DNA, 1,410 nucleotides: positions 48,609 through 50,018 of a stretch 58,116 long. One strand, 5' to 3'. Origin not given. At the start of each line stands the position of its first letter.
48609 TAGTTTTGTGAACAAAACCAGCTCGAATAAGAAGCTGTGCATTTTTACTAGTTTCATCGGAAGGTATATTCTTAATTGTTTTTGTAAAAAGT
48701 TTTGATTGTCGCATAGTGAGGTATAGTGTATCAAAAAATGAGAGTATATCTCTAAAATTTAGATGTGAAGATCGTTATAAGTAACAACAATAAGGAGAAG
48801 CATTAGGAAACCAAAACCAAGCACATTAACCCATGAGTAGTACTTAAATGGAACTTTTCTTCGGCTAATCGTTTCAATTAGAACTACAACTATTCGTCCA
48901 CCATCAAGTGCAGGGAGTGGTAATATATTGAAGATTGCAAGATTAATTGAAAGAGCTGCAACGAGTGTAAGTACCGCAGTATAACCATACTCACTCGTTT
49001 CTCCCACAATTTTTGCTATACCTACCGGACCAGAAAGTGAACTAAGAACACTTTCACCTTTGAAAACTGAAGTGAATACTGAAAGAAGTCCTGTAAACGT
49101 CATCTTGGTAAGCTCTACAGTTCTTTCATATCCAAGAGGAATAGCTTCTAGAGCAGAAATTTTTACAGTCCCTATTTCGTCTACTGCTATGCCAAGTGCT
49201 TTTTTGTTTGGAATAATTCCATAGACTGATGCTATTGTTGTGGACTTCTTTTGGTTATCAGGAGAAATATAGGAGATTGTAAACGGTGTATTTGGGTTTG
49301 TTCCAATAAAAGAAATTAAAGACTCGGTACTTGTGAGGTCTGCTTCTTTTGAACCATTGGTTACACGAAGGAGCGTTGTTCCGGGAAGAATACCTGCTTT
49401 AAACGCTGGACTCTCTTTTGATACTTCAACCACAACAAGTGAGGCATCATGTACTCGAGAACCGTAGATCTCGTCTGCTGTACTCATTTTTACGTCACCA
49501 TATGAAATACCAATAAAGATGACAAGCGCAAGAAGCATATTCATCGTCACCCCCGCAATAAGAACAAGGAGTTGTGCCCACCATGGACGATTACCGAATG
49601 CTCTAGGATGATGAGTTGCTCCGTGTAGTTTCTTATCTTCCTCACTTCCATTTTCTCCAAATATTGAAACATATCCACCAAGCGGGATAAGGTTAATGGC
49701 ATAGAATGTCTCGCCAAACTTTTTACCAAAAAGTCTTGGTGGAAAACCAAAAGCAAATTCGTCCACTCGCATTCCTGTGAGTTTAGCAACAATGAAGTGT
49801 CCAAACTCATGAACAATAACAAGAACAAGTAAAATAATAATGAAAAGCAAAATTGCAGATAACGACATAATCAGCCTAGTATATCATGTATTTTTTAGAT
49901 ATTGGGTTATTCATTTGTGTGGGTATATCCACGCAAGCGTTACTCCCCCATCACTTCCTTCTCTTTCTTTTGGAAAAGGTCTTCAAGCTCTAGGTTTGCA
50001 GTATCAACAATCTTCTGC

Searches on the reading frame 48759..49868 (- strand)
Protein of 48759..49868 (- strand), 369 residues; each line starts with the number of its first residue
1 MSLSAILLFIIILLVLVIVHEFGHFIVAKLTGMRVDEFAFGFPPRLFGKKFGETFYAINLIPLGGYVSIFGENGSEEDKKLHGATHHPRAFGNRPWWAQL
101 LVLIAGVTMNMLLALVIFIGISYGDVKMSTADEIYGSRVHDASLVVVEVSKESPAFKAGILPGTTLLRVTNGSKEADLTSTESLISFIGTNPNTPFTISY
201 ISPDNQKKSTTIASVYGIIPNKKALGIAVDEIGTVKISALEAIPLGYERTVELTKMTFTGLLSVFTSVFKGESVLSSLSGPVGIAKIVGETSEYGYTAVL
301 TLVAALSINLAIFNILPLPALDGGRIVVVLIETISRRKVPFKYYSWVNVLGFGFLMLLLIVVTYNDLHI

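Call 36: search_protein_families(library=pfam, proteins=[window:48759-49868:-], max_evalue=0.001)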
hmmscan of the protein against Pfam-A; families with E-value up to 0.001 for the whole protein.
window:48759-49868:- (369 aa): 3 families
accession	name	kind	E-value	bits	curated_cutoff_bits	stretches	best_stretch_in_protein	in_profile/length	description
PF02163.28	Peptidase_M50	-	4.5e-57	193.4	27.2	1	9-358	2-221/221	Peptidase family M50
PF13180.12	PDZ_2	-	9.1e-05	23.1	27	1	139-208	9-75/80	PDZ domain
PF13398.12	Peptidase_M50B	-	0.00045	20.4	26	1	12-38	20-46/201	Peptidase M50B-like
